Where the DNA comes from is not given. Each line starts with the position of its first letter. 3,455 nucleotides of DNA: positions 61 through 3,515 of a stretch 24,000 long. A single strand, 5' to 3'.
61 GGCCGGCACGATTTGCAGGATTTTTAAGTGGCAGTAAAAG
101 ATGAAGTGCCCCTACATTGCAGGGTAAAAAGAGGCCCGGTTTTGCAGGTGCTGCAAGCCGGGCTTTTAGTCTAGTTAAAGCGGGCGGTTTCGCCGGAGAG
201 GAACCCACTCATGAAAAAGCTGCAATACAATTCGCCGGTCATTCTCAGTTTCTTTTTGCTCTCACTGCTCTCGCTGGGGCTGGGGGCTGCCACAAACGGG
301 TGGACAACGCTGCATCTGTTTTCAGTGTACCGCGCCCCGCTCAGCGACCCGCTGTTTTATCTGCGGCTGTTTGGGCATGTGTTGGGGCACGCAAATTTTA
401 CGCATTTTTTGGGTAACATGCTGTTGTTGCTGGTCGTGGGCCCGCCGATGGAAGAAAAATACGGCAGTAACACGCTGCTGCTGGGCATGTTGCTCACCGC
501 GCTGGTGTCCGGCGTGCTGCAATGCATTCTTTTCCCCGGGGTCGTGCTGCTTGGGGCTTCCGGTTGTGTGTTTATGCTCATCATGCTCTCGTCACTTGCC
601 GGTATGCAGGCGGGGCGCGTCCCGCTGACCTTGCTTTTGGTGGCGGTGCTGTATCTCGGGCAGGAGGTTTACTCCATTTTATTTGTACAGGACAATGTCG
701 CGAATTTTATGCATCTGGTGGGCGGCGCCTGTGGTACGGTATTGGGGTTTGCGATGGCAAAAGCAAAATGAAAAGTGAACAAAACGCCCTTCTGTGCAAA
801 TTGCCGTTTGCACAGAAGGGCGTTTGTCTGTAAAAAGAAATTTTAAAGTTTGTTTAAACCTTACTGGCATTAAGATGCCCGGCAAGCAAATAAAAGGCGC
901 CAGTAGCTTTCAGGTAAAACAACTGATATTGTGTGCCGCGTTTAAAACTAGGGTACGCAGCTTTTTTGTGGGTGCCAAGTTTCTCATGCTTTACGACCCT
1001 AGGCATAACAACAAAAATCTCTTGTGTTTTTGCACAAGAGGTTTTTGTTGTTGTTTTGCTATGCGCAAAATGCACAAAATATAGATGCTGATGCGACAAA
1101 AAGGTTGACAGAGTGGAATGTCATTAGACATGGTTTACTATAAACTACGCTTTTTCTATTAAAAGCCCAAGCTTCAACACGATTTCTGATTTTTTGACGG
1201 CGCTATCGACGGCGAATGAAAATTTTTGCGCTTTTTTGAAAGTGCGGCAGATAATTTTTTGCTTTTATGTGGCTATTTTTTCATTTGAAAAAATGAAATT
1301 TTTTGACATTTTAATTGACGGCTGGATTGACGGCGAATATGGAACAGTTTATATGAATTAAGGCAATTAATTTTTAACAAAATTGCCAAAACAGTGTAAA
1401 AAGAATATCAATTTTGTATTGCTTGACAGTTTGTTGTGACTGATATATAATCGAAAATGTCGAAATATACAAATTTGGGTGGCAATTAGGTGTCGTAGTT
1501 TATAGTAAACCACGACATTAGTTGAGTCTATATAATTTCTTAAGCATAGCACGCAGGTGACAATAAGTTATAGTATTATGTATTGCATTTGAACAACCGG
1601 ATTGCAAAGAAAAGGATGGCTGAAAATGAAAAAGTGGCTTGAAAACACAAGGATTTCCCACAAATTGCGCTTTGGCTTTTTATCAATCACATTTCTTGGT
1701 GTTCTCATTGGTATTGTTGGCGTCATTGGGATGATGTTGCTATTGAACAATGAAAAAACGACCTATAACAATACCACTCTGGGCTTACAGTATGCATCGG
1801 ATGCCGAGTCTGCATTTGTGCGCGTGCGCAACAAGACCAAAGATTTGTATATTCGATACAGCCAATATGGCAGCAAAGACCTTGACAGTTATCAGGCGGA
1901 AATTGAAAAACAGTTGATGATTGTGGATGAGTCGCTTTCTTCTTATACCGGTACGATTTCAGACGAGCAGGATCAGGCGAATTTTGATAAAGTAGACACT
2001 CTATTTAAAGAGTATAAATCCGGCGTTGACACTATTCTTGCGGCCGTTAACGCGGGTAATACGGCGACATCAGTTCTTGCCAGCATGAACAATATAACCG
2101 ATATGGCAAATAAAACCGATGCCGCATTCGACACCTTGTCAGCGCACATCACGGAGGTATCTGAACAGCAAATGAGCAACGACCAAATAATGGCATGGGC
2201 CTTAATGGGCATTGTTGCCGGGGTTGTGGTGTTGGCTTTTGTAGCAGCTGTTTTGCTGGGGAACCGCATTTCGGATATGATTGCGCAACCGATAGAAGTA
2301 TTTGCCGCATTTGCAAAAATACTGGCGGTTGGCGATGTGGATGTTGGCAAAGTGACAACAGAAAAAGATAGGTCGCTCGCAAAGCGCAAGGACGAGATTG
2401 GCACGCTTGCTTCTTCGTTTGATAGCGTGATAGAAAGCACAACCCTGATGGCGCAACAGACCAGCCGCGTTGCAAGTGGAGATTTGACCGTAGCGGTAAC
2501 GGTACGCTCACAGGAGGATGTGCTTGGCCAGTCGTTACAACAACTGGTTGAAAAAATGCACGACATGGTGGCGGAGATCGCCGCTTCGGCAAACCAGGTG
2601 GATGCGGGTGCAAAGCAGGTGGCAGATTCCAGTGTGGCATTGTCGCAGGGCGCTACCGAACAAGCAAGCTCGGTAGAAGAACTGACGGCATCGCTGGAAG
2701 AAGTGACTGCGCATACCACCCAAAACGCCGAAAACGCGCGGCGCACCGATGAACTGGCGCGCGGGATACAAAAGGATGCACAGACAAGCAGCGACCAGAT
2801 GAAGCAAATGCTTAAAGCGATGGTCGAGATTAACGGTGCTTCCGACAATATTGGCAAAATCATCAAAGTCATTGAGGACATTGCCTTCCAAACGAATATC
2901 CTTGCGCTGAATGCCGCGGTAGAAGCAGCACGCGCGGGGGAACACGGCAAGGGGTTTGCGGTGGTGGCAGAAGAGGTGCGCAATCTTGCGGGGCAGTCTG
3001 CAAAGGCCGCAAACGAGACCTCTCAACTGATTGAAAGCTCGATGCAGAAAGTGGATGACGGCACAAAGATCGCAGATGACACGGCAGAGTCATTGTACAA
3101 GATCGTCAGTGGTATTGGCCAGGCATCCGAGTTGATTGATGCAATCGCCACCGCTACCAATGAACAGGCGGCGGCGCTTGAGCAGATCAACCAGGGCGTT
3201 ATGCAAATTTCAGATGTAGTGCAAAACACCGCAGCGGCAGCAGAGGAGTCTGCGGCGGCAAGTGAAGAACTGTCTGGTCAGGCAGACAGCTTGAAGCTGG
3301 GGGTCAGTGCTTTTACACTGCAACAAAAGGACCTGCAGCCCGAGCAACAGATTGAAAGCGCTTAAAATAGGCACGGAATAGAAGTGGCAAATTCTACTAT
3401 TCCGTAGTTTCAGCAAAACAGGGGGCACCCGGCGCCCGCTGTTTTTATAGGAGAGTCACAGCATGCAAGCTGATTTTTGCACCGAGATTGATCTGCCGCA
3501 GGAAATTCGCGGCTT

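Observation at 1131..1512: Candidate invertible promoter (phase-variation switch) upstream of the MCP / HD-GYP genes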

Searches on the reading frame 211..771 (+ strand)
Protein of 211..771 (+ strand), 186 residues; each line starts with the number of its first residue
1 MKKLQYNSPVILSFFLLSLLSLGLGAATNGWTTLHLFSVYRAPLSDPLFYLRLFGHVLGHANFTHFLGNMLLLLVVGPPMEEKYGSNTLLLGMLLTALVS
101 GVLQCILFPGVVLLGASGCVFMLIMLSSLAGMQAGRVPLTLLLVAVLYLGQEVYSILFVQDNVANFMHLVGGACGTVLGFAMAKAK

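Call 8: search_protein_families(library=pfam, proteins=[window:211-771:+])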
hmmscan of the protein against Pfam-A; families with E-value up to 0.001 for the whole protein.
window:211-771:+ (186 aa): 1 family
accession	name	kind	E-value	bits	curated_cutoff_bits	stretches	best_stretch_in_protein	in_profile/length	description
PF01694.28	Rhomboid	-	3e-16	60.4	22.6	1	51-183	5-141/143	Rhomboid domain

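Call 11: find_encoding_contigs(protein=window:211-771:+, flank=10000, max_places=10)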
Protein window:211-771:+ (186 aa): no gene with exactly this product is on record in the collection.

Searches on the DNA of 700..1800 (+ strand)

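Call 62: search_rna_families(source=window, start=700, end=1800, threshold=evalue, max_evalue=1)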
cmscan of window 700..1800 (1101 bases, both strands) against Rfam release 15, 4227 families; matches with E-value up to 1: 14.
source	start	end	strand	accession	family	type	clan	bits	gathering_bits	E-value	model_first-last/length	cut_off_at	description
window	1004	1059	+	RF04343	Plastid-psbA-2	Cis-reg;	CL00153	33.1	55.8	0.0003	1-60/60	no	Plastid-psbA-2 3UTR RNA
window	1160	1291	-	RF01402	STnc150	Gene; sRNA;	-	29.3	60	0.00047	1-267/267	no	STnc150 Hfq binding RNA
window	782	826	+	RF03776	mir-2068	Gene; miRNA;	-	25.7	99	0.0047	1-68/68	no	mir-2068 microRNA precursor family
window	1001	1060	+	RF03523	mir-4703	Gene; miRNA;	-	24.2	88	0.028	1-61/61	no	mir-4703 microRNA precursor family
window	1003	1052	-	RF04343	Plastid-psbA-2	Cis-reg;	CL00153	23.4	55.8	0.097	1-60/60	no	Plastid-psbA-2 3UTR RNA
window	782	825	+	RF03510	mir-3660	Gene; miRNA;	-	22.7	70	0.089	15-68/82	no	mir-3660 microRNA precursor family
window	998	1069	-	RF03845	mir-3327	Gene; miRNA;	-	22.7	85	0.28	1-89/89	no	mir-3327 microRNA precursor family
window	981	1081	-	RF03654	MIR4239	Gene; miRNA;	-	21.7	100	0.13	1-120/120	no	MIR4239 microRNA precursor family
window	1007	1052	+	RF04099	MIR837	Gene; miRNA;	-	21.5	117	0.2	1-122/122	no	MIR837 microRNA precursor family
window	782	825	-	RF03510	mir-3660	Gene; miRNA;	-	21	70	0.27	15-68/82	no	mir-3660 microRNA precursor family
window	1004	1054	+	RF03839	MIR2599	Gene; miRNA;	-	20.6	120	0.46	1-132/132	no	MIR2599 microRNA precursor family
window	783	824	-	RF03457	MIR173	Gene; miRNA;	-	19.5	70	0.63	1-102/102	no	MIR173 microRNA precursor family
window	1003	1058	+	RF02616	SSRC8_2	Gene; sRNA;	-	18.7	72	0.0091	1-281/281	no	Streptococcus sRNA 8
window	782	825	-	RF00445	MIR399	Gene; miRNA;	-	18.2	57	0.48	1-117/117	no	mir-399 microRNA precursor family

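Call 63: search_dna_similar(query=window:1100-1540:+, collection=plasmids, mode=distant, max_rows=10)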
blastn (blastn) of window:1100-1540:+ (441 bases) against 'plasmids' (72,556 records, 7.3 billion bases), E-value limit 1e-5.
No match.

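Call 64: search_dna_similar(query=window:1100-1540:+, collection=phages, mode=distant, max_rows=10)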
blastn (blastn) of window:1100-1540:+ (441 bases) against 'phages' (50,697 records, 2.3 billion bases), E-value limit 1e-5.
No match.

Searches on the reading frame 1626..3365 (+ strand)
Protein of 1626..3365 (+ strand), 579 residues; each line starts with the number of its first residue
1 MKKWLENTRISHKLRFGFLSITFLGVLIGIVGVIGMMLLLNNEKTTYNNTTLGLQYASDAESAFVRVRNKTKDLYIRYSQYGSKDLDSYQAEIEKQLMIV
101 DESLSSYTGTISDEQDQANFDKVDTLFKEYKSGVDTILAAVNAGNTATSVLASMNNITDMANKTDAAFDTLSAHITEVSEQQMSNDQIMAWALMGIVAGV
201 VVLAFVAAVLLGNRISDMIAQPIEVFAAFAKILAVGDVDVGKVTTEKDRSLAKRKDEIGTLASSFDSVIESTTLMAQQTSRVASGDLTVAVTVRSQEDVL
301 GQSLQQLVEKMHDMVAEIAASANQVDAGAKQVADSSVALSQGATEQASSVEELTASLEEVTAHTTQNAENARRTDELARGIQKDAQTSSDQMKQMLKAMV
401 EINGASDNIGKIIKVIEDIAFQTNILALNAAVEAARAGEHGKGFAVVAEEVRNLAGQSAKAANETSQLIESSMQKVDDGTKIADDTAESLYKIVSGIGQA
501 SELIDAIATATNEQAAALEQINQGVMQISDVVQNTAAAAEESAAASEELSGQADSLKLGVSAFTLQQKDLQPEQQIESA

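Call 8: search_protein_families(library=pfam, proteins=[window:1626-3365:+])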
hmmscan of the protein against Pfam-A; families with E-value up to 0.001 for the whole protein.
window:1626-3365:+ (579 aa): 4 families
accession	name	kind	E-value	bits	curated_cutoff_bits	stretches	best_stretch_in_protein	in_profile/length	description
PF00015.26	MCPsignal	-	2e-49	168.2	34.6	1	376-531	2-171/172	Methyl-accepting chemotaxis protein (MCP) signalling domain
PF12729.13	4HB_MCP_1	-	4.4e-18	65.9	27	1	7-187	1-178/181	Four helix bundle sensory module for signal transduction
PF02203.21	TarH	-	1.3e-09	38.7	25.2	1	7-172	4-170/177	Tar ligand binding domain homologue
PF00672.30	HAMP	-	1.5e-05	25.7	25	0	253-270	32-49/53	HAMP domain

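Call 10: find_encoding_contigs(protein=window:1626-3365:+, flank=10000, max_places=10)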
Protein window:1626-3365:+ (579 aa): no gene with exactly this product is on record in the collection.

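Call 20: find_homologous_proteins(query=window:1626-3365:+, max_evalue=1e-100)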
Query window:1626-3365:+ (579 aa): 792 proteins with E <= 1e-100 among 8000 candidates; the best 120 are listed.
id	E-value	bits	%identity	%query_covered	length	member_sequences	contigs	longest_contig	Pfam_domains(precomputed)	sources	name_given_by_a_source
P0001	0.0e+0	1152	98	100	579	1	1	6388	PF00015.27,PF00672.31,PF12729.14,PF02203.22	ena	-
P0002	0.0e+0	1151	98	100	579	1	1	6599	PF00015.27,PF00672.31,PF12729.14,PF02203.22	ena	-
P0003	0.0e+0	1129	96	100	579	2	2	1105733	PF00015.27,PF00672.31,PF12729.14,PF02203.22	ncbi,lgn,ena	-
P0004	0.0e+0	1121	95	100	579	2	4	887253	PF00015.27,PF00672.31,PF12729.14,PF02203.22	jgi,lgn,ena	-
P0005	0.0e+0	1114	94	98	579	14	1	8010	PF00015.27,PF00672.31,PF12729.14,PF02203.22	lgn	-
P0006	4.6e-289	978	83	100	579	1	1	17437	PF00015.27,PF00672.31,PF12729.14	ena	-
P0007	1.0e-284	963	83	98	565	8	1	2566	PF00015.27,PF00672.31,PF12729.14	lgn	-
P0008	5.3e-201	687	91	68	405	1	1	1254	PF00015.27,PF00672.31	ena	-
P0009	1.1e-184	633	57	98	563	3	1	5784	PF00015.27,PF12729.14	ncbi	-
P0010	3.0e-183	629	57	98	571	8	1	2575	PF00015.27,PF00672.31,PF12729.14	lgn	-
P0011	6.7e-182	624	55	100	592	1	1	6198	PF00015.27,PF12729.14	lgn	-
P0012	3.5e-181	622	55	98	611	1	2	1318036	PF00015.27,PF00672.31,PF12729.14,PF02203.22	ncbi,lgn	-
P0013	5.1e-178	611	56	98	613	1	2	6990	PF00015.27,PF00672.31,PF12729.14,PF02203.22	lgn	-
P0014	2.4e-177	609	56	98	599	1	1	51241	PF00015.27,PF00672.31,PF12729.14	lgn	-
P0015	1.1e-176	607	55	98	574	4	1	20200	PF00015.27,PF00672.31,PF12729.14,PF02203.22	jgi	jgi:methyl-accepting chemotaxis protein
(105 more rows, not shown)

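Call 22: find_encoding_contigs(protein=P0001, flank=10000, max_places=10)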
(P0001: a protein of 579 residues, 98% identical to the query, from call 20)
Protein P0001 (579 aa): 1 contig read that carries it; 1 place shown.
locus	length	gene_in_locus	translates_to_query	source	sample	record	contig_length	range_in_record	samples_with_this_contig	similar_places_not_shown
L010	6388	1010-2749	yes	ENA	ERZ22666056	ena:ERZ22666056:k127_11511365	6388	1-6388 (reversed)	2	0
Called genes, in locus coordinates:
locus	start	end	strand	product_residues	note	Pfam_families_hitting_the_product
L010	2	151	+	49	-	?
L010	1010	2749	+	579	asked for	PF02203:TarH, PF12729:4HB_MCP_1, PF00672:HAMP (faint), PF00015:MCPsignal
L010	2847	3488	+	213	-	PF13487:HD_5, PF01966:HD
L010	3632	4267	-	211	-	PF01081:Aldolase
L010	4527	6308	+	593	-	PF01979:Amidohydro_1, PF07969:Amidohydro_3 (faint), PF13382:Adenine_deam_C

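Call 23: find_encoding_contigs(protein=P0002, flank=10000, max_places=10)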
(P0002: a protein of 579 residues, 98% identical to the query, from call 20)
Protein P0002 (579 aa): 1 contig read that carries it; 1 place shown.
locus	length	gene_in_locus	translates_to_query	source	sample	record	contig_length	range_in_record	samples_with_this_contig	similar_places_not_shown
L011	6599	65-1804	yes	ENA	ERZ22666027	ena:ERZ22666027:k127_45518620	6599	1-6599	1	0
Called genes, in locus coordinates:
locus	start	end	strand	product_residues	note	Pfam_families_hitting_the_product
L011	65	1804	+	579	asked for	PF02203:TarH, PF12729:4HB_MCP_1, PF00672:HAMP (faint), PF00015:MCPsignal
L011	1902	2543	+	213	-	PF13487:HD_5, PF01966:HD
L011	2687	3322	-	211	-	PF01081:Aldolase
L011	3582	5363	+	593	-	PF01979:Amidohydro_1, PF07969:Amidohydro_3 (faint), PF13382:Adenine_deam_C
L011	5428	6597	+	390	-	?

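Call 24: find_encoding_contigs(protein=P0003, flank=10000, max_places=10)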
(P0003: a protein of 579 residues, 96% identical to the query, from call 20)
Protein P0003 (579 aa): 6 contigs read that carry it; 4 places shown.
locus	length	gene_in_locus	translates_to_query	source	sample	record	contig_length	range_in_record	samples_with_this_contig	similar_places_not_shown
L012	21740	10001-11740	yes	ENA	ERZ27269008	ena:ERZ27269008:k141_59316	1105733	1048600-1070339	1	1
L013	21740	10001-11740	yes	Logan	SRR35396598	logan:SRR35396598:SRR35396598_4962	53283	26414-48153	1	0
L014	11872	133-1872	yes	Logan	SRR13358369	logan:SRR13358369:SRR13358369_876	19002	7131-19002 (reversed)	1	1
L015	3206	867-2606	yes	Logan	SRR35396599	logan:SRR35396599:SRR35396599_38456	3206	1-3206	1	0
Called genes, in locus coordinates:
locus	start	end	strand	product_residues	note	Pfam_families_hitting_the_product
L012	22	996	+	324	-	-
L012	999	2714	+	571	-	PF00128:Alpha-amylase (weak)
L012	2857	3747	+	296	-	PF00376:MerR, PF13411:MerR_1, PF07739:TipAS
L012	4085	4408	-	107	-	-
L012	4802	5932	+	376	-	PF00266:Aminotran_5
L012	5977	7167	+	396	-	PF22025:ThiI_fer, PF02926:THUMP, PF02568:ThiI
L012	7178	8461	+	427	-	PF00994:MoCF_biosynth, PF18146:CinA_KH, PF02464:CinA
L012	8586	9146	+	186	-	PF01694:Rhomboid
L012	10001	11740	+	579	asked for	PF02203:TarH, PF12729:4HB_MCP_1, PF00672:HAMP (faint), PF00015:MCPsignal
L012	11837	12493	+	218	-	PF01966:HD, PF13487:HD_5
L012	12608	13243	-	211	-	PF01081:Aldolase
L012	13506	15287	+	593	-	PF01979:Amidohydro_1, PF13382:Adenine_deam_C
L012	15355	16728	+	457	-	PF00171:Aldedh, PF05893:LuxC (weak)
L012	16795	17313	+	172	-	PF14317:YcxB (weak)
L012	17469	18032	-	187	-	PF04309:G3P_antiterm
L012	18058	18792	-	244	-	PF01643:Acyl-ACP_TE, PF13279:4HBT_2 (faint), PF20791:Acyl-ACP_TE_C (faint)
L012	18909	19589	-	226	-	-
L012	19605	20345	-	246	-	PF16481:DUF5058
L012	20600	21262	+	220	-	PF03315:SDH_beta, PF01842:ACT, PF22629:ACT_AHAS_ss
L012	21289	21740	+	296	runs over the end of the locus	PF03313:SDH_alpha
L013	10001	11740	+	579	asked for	PF02203:TarH, PF12729:4HB_MCP_1, PF00672:HAMP (faint), PF00015:MCPsignal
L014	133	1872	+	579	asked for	PF02203:TarH, PF12729:4HB_MCP_1, PF00672:HAMP (faint), PF00015:MCPsignal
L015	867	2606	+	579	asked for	PF02203:TarH, PF12729:4HB_MCP_1, PF00672:HAMP (faint), PF00015:MCPsignal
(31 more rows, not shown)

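Call 25: find_encoding_contigs(protein=P0004, flank=10000, max_places=10)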
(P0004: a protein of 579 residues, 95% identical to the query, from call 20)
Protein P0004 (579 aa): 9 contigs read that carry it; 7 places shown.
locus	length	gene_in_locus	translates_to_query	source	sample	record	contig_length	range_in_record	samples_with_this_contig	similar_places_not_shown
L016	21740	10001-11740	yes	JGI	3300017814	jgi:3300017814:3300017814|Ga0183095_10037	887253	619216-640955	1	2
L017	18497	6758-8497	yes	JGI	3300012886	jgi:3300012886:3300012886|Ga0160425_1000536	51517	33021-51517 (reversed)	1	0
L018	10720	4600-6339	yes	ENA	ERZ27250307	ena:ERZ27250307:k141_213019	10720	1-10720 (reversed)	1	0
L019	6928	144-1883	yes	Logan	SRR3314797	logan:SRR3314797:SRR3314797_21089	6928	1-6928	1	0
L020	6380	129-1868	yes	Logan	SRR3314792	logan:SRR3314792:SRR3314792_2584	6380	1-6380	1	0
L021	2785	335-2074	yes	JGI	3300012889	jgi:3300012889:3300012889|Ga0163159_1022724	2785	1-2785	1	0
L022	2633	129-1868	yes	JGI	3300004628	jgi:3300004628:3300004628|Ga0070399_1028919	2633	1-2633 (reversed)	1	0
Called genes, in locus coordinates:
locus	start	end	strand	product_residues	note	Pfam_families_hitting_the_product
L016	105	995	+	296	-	PF00376:MerR, PF13411:MerR_1, PF07739:TipAS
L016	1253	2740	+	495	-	-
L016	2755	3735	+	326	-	PF01609:DDE_Tnp_1, PF13751:DDE_Tnp_1_6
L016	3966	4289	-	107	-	-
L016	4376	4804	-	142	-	-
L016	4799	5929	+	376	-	PF00266:Aminotran_5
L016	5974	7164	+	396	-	PF22025:ThiI_fer, PF02926:THUMP, PF02568:ThiI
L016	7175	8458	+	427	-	PF00994:MoCF_biosynth, PF18146:CinA_KH, PF02464:CinA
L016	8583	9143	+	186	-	PF01694:Rhomboid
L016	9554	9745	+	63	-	-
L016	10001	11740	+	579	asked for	PF02203:TarH, PF12729:4HB_MCP_1, PF00672:HAMP (faint), PF00015:MCPsignal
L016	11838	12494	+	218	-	PF13487:HD_5, PF01966:HD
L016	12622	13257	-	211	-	PF01081:Aldolase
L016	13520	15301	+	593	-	PF01979:Amidohydro_1, PF13382:Adenine_deam_C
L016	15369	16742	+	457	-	PF00171:Aldedh, PF05893:LuxC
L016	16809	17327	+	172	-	PF14317:YcxB (faint)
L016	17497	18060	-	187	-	PF04309:G3P_antiterm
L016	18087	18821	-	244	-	PF01643:Acyl-ACP_TE, PF13279:4HBT_2 (faint), PF20791:Acyl-ACP_TE_C (weak)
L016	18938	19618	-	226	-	-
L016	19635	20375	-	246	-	PF16481:DUF5058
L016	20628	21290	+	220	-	PF03315:SDH_beta, PF01842:ACT, PF22629:ACT_AHAS_ss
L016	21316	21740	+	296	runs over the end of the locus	PF03313:SDH_alpha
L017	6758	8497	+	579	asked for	PF02203:TarH, PF12729:4HB_MCP_1, PF00672:HAMP (faint), PF00015:MCPsignal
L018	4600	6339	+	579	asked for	PF02203:TarH, PF12729:4HB_MCP_1, PF00672:HAMP (faint), PF00015:MCPsignal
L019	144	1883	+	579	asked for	PF02203:TarH, PF12729:4HB_MCP_1, PF00672:HAMP (faint), PF00015:MCPsignal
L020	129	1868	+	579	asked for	PF02203:TarH, PF12729:4HB_MCP_1, PF00672:HAMP (faint), PF00015:MCPsignal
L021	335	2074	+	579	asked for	PF02203:TarH, PF12729:4HB_MCP_1, PF00672:HAMP (faint), PF00015:MCPsignal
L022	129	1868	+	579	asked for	PF02203:TarH, PF12729:4HB_MCP_1, PF00672:HAMP (faint), PF00015:MCPsignal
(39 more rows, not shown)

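Call 26: find_encoding_contigs(protein=P0005, flank=10000, max_places=10)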
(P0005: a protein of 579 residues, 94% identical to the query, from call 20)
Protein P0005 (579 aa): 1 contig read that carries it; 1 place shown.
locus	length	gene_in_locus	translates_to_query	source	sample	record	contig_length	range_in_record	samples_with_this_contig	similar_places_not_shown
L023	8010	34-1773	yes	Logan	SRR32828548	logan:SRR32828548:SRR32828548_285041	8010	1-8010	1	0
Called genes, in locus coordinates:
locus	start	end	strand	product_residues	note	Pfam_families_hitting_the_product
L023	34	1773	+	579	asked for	PF02203:TarH, PF12729:4HB_MCP_1, PF00672:HAMP (faint), PF00015:MCPsignal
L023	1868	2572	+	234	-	PF01966:HD, PF13487:HD_5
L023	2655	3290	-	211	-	PF01081:Aldolase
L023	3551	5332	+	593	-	PF01979:Amidohydro_1, PF07969:Amidohydro_3 (faint), PF13382:Adenine_deam_C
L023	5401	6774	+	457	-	PF00171:Aldedh, PF05893:LuxC (weak)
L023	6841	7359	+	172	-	PF14317:YcxB (weak)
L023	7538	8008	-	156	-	?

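Call 27: find_encoding_contigs(protein=P0006, flank=10000, max_places=10)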
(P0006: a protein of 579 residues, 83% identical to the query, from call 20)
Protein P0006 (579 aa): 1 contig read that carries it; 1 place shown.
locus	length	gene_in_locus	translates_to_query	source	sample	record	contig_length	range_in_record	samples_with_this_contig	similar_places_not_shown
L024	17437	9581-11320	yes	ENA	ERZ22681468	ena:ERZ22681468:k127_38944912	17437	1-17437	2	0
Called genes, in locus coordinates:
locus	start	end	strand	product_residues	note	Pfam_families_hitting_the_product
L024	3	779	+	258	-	?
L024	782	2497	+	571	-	PF00128:Alpha-amylase (weak)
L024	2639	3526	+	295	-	PF00376:MerR, PF13411:MerR_1, PF07739:TipAS (weak)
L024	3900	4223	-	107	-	-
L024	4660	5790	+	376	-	PF00266:Aminotran_5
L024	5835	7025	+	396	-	PF22025:ThiI_fer, PF02926:THUMP, PF02568:ThiI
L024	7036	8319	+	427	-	PF00994:MoCF_biosynth, PF18146:CinA_KH, PF02464:CinA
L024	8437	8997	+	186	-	PF01694:Rhomboid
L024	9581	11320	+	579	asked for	PF12729:4HB_MCP_1, PF00672:HAMP (faint), PF00015:MCPsignal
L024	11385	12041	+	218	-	PF01966:HD, PF13487:HD_5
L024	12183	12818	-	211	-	PF01081:Aldolase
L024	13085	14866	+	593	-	PF01979:Amidohydro_1, PF13382:Adenine_deam_C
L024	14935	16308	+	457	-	PF00171:Aldedh, PF05893:LuxC (weak)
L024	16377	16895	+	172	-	PF14317:YcxB (faint)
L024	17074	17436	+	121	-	?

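Call 28: find_encoding_contigs(protein=P0007, flank=10000, max_places=10)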
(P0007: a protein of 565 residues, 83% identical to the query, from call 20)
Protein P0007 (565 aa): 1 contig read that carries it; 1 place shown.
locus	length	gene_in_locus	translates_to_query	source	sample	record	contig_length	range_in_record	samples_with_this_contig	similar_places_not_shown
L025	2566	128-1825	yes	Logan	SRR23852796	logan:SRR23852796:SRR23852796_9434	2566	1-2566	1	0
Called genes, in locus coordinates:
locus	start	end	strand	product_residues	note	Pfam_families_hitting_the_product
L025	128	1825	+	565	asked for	PF12729:4HB_MCP_1, PF00672:HAMP (faint), PF00015:MCPsignal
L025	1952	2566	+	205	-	?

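Call 37: list_cluster_members(proteins=[P0121, P0003, P0004])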
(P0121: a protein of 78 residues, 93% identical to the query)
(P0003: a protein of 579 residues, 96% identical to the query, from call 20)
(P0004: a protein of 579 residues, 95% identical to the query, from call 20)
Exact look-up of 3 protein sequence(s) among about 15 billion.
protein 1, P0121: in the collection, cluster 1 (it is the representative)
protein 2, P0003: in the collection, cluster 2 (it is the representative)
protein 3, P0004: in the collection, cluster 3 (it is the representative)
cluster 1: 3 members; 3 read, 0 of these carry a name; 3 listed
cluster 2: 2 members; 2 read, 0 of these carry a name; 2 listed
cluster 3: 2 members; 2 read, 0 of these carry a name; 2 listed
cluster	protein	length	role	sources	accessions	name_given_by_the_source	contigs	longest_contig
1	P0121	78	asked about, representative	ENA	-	-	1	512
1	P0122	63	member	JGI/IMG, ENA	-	-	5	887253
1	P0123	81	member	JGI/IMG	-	-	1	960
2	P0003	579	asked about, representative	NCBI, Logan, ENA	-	-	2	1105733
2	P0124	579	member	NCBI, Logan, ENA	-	-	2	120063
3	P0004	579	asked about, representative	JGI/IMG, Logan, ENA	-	-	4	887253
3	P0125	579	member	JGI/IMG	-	-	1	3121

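Call 39: find_encoding_contigs(protein=P0123, flank=10000, max_places=10)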
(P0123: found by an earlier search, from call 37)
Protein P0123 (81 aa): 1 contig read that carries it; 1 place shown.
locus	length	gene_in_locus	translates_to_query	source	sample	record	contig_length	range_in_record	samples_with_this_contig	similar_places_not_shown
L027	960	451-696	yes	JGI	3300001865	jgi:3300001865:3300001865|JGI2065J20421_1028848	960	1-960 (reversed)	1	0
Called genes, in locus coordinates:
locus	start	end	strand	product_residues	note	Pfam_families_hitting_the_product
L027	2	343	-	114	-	?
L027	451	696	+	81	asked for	-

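Call 53: find_encoding_contigs(protein=P0009, flank=6000, max_places=6)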
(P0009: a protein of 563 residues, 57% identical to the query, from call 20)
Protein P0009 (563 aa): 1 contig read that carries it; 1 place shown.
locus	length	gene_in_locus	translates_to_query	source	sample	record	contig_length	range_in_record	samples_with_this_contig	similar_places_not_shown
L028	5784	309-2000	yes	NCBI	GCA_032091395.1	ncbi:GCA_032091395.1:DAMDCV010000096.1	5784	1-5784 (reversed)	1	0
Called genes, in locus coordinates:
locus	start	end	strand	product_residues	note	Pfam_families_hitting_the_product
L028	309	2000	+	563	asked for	PF12729:4HB_MCP_1, PF00015:MCPsignal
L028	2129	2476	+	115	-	PF01713:Smr (faint)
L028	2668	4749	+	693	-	-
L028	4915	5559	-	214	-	PF04263:TPK_catalytic, PF04265:TPK_B1_binding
